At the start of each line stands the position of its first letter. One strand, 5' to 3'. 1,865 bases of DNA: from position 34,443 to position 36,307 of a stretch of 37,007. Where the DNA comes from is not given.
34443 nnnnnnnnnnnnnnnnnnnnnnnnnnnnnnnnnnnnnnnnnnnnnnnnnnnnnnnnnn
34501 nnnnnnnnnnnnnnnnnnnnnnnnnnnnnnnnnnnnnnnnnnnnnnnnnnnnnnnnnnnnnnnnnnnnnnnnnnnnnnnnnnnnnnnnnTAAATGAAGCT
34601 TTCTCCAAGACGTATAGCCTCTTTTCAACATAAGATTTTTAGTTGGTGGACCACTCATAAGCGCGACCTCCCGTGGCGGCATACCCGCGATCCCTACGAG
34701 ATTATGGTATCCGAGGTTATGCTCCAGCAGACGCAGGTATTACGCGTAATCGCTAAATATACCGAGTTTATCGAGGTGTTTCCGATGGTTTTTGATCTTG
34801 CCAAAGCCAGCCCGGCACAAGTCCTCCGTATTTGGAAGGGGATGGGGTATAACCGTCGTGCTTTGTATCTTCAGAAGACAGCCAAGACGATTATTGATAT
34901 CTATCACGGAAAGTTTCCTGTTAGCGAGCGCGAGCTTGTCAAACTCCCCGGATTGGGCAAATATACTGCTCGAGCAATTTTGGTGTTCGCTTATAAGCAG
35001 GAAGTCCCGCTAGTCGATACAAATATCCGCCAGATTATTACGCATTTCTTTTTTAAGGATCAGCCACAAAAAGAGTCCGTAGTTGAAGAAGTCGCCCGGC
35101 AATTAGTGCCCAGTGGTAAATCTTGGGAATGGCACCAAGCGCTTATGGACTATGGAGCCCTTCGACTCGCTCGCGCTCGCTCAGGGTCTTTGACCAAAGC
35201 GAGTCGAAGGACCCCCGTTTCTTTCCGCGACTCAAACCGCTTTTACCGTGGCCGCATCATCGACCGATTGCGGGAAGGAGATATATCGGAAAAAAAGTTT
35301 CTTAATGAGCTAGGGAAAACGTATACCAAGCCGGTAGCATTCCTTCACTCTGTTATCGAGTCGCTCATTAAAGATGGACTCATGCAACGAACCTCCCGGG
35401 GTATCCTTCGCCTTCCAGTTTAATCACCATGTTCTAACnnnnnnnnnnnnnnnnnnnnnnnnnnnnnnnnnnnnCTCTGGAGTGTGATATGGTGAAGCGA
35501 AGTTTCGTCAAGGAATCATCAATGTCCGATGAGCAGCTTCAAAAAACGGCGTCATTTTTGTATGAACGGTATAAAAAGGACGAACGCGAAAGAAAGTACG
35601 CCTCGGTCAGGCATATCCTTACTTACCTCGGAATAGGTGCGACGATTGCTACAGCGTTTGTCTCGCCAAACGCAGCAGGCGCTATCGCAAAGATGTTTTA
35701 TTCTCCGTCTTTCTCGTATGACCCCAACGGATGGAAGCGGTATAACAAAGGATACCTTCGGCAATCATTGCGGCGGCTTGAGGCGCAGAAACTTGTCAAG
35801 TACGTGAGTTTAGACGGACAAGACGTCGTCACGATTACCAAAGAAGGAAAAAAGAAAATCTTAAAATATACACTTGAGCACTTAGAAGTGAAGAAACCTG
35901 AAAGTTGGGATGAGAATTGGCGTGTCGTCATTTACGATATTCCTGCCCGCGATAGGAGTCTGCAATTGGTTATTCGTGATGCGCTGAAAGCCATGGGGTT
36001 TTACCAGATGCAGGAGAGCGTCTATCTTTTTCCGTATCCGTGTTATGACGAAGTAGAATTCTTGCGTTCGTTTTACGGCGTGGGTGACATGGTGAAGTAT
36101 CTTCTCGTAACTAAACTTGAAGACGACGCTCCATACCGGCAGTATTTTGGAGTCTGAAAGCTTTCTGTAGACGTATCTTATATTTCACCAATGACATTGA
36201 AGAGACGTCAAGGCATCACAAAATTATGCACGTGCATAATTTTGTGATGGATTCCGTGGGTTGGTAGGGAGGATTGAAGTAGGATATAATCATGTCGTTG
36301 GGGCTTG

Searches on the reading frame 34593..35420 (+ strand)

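Call 12: search_protein_families(library=pfam, proteins=[window:34593-35420:+])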
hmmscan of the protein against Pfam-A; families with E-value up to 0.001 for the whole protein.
window:34593-35420:+ (276 aa): 2 families
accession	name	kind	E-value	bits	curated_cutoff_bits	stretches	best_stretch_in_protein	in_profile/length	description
PF00730.31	HhH-GPD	-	4.3e-19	69.3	26.2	1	39-172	1-106/108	HhH-GPD superfamily base excision DNA repair protein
PF00633.29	HHH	-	9.8e-07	28.8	24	1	104-131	2-29/30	Helix-hairpin-helix motif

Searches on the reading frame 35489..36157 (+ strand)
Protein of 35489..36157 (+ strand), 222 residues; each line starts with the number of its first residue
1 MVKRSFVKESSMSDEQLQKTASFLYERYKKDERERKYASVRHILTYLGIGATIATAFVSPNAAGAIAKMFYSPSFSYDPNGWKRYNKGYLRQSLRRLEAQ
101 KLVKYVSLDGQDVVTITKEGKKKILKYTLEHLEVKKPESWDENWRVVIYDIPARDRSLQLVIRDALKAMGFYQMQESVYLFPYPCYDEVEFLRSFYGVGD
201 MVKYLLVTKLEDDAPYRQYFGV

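Call 12: search_protein_families(library=pfam, proteins=[window:35489-36154:+])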
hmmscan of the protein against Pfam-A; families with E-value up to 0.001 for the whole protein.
window:35489-36154:+ (222 aa): 2 families
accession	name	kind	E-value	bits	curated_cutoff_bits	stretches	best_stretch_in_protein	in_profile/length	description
PF20803.2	PaaX_M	-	2.8e-18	66.2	24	1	138-210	2-74/83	PaaX protein central Cas2-like domain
PF09827.14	CRISPR_Cas2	-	0.0004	20.9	23.8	0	144-180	2-35/74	CRISPR associated protein Cas2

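Call 14: find_encoding_contigs(protein=window:35489-36157:+, flank=10000, max_places=10)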
Protein window:35489-36157:+ (222 aa): 3 contigs read that carry it; 2 places shown.
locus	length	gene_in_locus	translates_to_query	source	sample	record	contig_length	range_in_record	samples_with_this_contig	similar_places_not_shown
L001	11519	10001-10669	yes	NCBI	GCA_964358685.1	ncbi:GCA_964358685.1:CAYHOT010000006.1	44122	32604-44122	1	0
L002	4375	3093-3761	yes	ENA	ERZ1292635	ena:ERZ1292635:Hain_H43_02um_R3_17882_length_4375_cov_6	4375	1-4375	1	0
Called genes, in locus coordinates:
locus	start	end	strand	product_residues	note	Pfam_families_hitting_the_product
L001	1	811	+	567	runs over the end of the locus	PF01368:DHH, PF02272:DHHA1, PF17768:RecJ_OB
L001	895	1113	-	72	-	-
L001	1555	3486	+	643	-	PF01336:tRNA_anti-codon, PF00152:tRNA-synt_2, PF04073:tRNA_edit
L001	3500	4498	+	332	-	PF00768:Peptidase_S11, PF02113:Peptidase_S13 (weak), PF13354:Beta-lactamase2 (weak)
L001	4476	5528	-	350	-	-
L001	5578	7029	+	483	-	PF00749:tRNA-synt_1c, PF19269:Anticodon_2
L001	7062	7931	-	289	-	PF00009:GTP_EFTU (faint), PF00350:Dynamin_N (weak), PF01926:MMR_HSR1, PF02421:FeoB_N, PF03193:RsgA_GTPase (faint), PF04548:AIG1 (weak), PF07650:KH_2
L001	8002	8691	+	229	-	-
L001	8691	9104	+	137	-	-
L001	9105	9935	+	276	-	PF00730:HhH-GPD, PF00633:HHH (weak)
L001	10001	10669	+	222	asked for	PF20803:PaaX_M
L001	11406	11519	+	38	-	?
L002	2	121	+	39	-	?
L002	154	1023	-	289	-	PF00009:GTP_EFTU (faint), PF00350:Dynamin_N (weak), PF01926:MMR_HSR1, PF02421:FeoB_N, PF03193:RsgA_GTPase (faint), PF04548:AIG1 (weak), PF07650:KH_2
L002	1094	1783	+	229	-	-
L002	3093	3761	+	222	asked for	PF20803:PaaX_M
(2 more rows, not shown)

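Call 35: find_homologous_proteins(query=window:35489-36154:+, max_evalue=1e-20)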
Query window:35489-36154:+ (222 aa): 24 proteins with E <= 1e-20 among 181 candidates.
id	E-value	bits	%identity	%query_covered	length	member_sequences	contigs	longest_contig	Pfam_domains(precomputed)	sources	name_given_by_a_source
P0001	1.1e-143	494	100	100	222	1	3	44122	PF20803.3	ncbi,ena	ncbi:MAG: hypothetical protein AAB481_04265 [Patescibacteria group bacterium]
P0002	5.2e-130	449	90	100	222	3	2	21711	PF20803.3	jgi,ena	-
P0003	3.0e-126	437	88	100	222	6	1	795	PF20803.3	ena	-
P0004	3.8e-125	433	87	100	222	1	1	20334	PF20803.3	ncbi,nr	ncbi:hypothetical protein HY339_01690 [Candidatus Gottesmanbacteria bacterium]|nr:hypothetical prote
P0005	8.7e-125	432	87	100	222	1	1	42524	PF20803.3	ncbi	-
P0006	1.8e-123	428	86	100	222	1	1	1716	PF20803.3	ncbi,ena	-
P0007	2.7e-122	424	86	100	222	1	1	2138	PF20803.3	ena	-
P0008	1.8e-121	421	83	100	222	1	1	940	PF20803.3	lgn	-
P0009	2.4e-119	414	81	100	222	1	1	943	PF20803.3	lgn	-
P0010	1.2e-117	409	81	100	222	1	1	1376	PF20803.3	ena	-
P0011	2.3e-116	405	82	100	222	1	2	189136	PF20803.3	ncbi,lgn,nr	ncbi:hypothetical protein HY409_03090 [Candidatus Gottesmanbacteria bacterium]|nr:hypothetical prote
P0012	1.2e-115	402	79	100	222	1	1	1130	PF20803.3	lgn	-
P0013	5.3e-113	394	77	100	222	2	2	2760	PF20803.3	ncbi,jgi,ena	-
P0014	6.7e-112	390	76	100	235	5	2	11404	PF20803.3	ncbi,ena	-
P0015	1.0e-103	363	71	100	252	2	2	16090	PF20803.3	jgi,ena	-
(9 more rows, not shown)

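Call 36: find_encoding_contigs(protein=P0002, flank=3000, max_places=4)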
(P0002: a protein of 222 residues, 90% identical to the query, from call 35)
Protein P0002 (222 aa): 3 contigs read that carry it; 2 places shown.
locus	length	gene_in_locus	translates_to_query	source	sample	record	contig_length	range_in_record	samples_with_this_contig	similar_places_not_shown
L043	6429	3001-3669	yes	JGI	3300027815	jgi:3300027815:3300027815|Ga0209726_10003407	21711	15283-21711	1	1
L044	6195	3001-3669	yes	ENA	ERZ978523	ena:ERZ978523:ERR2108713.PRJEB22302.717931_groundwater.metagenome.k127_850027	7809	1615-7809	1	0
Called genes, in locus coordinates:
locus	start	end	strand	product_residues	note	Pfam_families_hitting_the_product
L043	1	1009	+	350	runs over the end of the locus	-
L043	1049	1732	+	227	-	-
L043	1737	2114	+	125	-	-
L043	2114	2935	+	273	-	PF00730:HhH-GPD, PF00633:HHH (weak)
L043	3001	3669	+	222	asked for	PF20803:PaaX_M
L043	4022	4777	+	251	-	PF20247:DUF6602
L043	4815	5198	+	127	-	-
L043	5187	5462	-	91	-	-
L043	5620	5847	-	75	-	-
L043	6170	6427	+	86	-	?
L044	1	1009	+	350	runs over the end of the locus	-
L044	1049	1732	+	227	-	-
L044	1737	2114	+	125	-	-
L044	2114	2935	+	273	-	PF00730:HhH-GPD, PF00633:HHH (weak)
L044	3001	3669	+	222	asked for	PF20803:PaaX_M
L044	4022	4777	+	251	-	PF20247:DUF6602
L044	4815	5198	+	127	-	-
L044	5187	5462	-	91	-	-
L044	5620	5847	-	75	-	-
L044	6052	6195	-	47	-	?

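Call 37: find_encoding_contigs(protein=P0004, flank=3000, max_places=4)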
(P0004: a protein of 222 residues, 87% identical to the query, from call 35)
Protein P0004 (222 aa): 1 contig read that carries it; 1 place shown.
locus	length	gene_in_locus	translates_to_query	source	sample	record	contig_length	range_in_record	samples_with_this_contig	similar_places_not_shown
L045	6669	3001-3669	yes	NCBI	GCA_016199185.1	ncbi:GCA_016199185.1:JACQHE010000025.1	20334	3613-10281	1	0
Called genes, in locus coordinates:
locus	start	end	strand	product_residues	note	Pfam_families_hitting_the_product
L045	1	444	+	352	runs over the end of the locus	-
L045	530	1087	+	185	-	-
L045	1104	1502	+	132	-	-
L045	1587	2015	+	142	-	PF01797:Y1_Tnp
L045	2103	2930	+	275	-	PF00730:HhH-GPD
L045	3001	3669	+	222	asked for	PF20803:PaaX_M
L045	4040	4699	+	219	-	PF01135:PCMT (faint), PF00891:Methyltransf_2 (weak), PF01209:Ubie_methyltran, PF13489:Methyltransf_23, PF13847:Methyltransf_31, PF08241:Methyltransf_11, PF08242:Methyltransf_12, PF13649:Methyltransf_25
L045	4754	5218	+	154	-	-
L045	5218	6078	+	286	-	PF16913:PUNUT (weak), PF00892:EamA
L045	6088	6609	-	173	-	PF01396:Zn_ribbon_Top1 (faint), PF06677:Auto_anti-p27 (faint), PF09723:Zn_ribbon_8 (faint), PF13240:Zn_Ribbon_1 (faint), PF23549:Zn_ribbon_GRF_2 (faint), PF26040:Zn_ribbon_CLPX_N (faint), PF03119:DNA_ligase_ZBD (faint)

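Call 38: find_encoding_contigs(protein=P0005, flank=3000, max_places=4)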
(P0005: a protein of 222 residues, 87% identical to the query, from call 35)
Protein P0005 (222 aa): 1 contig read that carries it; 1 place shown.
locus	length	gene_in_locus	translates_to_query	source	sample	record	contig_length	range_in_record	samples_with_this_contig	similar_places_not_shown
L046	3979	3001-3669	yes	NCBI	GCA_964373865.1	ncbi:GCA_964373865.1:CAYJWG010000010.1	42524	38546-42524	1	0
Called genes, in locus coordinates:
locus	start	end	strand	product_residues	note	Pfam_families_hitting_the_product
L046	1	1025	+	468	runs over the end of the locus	PF00749:tRNA-synt_1c, PF19269:Anticodon_2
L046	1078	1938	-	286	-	PF00009:GTP_EFTU (weak), PF00350:Dynamin_N (faint), PF01926:MMR_HSR1, PF02421:FeoB_N, PF04548:AIG1, PF07650:KH_2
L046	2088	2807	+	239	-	PF00730:HhH-GPD, PF00633:HHH (weak)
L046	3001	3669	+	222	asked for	PF20803:PaaX_M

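Call 39: find_encoding_contigs(protein=P0011, flank=3000, max_places=4)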
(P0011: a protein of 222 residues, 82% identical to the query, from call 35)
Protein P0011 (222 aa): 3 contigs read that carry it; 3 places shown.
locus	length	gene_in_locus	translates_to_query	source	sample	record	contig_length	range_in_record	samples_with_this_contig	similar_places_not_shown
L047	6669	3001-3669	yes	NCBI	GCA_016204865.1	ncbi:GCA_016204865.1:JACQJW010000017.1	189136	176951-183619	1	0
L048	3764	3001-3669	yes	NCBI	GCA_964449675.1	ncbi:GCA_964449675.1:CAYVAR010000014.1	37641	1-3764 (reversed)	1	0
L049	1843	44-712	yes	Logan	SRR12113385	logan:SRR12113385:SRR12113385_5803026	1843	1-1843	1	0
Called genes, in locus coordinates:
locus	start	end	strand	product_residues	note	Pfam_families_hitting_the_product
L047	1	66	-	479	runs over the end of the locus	PF00749:tRNA-synt_1c, PF19269:Anticodon_2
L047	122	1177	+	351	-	-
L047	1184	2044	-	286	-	PF00009:GTP_EFTU (weak), PF00350:Dynamin_N (weak), PF01926:MMR_HSR1, PF02421:FeoB_N, PF04548:AIG1 (weak), PF07650:KH_2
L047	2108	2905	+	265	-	PF00730:HhH-GPD, PF00633:HHH (faint)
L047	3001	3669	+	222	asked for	PF20803:PaaX_M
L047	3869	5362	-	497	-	PF00239:Resolvase, PF07508:Recombinase, PF13408:Zn_ribbon_recom (weak)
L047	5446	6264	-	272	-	-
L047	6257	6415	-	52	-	-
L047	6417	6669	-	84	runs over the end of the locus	PF18903:DUF5659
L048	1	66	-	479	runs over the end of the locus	PF00749:tRNA-synt_1c, PF19269:Anticodon_2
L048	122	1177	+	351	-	-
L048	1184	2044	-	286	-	PF00009:GTP_EFTU (weak), PF00350:Dynamin_N (weak), PF01926:MMR_HSR1, PF02421:FeoB_N, PF04548:AIG1 (weak), PF07650:KH_2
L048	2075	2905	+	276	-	PF00730:HhH-GPD, PF00633:HHH (faint)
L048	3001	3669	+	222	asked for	PF20803:PaaX_M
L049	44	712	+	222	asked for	PF20803:PaaX_M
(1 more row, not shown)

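Call 46: find_encoding_contigs(protein=P0014, flank=1500, max_places=4)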
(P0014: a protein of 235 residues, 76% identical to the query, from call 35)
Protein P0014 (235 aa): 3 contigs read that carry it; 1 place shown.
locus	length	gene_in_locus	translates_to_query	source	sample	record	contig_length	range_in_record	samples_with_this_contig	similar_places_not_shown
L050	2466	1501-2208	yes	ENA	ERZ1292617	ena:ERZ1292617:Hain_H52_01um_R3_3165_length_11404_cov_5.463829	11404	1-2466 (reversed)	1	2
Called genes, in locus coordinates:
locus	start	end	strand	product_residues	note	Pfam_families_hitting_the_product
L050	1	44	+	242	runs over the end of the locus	-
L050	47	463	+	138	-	-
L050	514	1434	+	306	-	PF00730:HhH-GPD, PF00633:HHH (weak)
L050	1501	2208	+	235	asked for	PF20803:PaaX_M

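Call 47: find_encoding_contigs(protein=P0015, flank=1500, max_places=4)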
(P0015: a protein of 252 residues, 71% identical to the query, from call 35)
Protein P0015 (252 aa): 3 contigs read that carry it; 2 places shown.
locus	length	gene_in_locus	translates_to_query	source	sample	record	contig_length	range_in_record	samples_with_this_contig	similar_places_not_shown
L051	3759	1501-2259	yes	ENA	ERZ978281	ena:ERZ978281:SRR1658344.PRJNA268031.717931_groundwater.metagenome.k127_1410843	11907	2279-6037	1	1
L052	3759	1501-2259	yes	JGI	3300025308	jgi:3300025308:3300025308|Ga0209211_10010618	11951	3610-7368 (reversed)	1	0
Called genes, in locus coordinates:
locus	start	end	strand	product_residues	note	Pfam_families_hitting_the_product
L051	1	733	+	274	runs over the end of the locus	PF00730:HhH-GPD, PF00633:HHH (faint)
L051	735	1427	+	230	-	PF04029:2-ph_phosp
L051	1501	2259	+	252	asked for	PF20803:PaaX_M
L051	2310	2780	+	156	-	PF01541:GIY-YIG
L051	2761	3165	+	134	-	-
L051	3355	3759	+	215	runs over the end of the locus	-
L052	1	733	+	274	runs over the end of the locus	PF00730:HhH-GPD, PF00633:HHH (faint)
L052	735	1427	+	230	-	PF04029:2-ph_phosp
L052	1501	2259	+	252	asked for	PF20803:PaaX_M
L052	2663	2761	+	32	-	-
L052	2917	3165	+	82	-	-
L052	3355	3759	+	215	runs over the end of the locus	-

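Call 48: find_encoding_contigs(protein=P0013, flank=1500, max_places=4)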
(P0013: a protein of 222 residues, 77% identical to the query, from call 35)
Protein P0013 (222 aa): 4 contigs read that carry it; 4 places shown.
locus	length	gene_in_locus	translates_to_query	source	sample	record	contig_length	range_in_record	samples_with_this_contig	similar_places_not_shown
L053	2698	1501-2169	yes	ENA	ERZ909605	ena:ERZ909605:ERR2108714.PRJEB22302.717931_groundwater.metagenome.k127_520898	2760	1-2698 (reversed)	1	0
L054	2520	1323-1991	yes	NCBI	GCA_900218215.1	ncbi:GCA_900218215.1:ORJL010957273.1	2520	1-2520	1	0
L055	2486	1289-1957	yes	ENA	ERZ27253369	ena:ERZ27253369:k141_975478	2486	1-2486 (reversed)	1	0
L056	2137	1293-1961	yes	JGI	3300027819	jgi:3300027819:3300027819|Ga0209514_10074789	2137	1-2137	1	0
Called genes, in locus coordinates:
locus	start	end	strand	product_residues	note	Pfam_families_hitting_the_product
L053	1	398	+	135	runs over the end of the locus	-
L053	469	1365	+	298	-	PF00730:HhH-GPD, PF00633:HHH (weak)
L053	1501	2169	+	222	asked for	PF20803:PaaX_M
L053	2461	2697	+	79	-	?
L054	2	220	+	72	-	?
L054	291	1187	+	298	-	PF00730:HhH-GPD, PF00633:HHH (weak)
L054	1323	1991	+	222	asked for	PF20803:PaaX_M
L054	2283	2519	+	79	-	?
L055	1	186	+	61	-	?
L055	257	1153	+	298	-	PF00730:HhH-GPD, PF00633:HHH (weak)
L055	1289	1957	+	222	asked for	PF20803:PaaX_M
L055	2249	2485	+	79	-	?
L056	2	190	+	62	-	?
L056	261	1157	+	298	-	PF00730:HhH-GPD, PF00633:HHH (weak)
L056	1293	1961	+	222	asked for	PF20803:PaaX_M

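Call 49: find_encoding_contigs(protein=P0007, flank=1500, max_places=4)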
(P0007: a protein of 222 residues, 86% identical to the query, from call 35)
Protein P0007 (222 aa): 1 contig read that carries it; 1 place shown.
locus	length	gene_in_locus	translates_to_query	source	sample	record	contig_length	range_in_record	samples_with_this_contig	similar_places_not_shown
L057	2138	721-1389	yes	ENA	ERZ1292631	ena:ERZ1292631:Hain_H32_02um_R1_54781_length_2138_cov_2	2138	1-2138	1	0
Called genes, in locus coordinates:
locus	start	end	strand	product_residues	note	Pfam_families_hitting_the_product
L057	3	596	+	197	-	?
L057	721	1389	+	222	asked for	PF20803:PaaX_M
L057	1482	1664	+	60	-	-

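Call 65: search_protein_families(library=pfam, proteins=[L051:2310-2777:+], max_evalue=0.01)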
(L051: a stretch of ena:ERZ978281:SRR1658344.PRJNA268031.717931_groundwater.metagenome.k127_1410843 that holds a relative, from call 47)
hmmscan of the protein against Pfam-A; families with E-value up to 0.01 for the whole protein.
L051:2310-2777:+ (156 aa): 2 families
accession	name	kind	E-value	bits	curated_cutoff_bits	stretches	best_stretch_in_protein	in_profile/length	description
PF01541.30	GIY-YIG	-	2.1e-15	57.2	22.6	1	76-142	1-70/78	GIY-YIG catalytic domain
PF10544.15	T5orf172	-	0.0008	20.3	20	1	78-135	2-58/101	T5orf172 domain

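Call 66: search_protein_families(library=ncbifam, proteins=[L051:2310-2777:+], max_evalue=0.01)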
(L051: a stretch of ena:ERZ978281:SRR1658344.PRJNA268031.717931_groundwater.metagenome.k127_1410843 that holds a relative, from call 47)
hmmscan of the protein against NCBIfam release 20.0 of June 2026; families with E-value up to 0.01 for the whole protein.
L051:2310-2777:+ (156 aa): 1 family
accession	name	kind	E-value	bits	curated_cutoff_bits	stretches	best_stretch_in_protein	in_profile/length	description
TIGR01453.1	grpIintron_endo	subfamily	0.00051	20.1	56.05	1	77-128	2-47/215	group I intron endonuclease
